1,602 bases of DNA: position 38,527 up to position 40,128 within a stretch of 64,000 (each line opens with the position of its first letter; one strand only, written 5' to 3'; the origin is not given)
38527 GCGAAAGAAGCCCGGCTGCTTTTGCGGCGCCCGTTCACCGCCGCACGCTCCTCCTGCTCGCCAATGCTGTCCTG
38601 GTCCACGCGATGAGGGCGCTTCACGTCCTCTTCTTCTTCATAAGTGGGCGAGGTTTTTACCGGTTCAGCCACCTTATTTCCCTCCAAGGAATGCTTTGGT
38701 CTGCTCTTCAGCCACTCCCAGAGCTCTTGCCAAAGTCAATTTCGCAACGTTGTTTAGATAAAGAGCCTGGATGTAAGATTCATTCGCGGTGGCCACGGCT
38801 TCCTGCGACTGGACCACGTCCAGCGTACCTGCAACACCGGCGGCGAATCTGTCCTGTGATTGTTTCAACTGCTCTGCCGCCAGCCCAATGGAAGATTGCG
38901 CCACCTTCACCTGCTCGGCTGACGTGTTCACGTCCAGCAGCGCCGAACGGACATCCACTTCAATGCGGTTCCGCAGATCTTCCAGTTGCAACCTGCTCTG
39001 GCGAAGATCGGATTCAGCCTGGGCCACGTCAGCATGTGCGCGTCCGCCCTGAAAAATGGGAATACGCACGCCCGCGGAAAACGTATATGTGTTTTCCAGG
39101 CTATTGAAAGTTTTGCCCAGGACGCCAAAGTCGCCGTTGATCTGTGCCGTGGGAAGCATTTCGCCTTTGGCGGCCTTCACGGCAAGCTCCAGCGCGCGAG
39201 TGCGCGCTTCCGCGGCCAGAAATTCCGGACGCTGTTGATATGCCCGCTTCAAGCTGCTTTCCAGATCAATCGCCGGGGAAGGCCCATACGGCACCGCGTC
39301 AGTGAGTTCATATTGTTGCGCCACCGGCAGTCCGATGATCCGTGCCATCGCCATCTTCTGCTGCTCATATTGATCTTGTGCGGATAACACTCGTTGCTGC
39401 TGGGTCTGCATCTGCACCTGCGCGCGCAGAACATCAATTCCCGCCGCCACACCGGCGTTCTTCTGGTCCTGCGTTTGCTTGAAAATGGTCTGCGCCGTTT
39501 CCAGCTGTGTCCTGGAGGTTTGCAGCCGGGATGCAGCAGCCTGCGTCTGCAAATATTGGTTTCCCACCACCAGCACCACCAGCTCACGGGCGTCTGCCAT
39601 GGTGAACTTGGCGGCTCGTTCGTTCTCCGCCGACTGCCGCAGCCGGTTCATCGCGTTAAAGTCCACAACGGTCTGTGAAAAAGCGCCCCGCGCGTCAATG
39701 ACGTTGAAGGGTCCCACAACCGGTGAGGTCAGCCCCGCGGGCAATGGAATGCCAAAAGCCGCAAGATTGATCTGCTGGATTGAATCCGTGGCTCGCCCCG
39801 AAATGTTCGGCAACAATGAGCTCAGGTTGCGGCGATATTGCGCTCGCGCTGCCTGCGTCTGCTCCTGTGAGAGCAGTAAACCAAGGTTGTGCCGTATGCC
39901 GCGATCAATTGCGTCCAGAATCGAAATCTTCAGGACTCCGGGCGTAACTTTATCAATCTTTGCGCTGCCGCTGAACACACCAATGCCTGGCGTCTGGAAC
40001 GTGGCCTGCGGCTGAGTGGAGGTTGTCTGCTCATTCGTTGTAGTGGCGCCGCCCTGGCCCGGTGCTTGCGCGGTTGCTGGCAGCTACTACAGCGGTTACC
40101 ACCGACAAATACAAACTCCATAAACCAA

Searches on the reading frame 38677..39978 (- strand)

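Call 87: search_protein_families(library=pfam, proteins=[window:38677-39978:-], max_evalue=0.00001)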
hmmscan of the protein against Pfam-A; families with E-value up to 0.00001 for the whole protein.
window:38677-39978:- (434 aa): 1 family
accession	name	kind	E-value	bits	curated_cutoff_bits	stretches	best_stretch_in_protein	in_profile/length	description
PF02321.23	OEP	-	1e-45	156.3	22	2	239-421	1-187/187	Outer membrane efflux protein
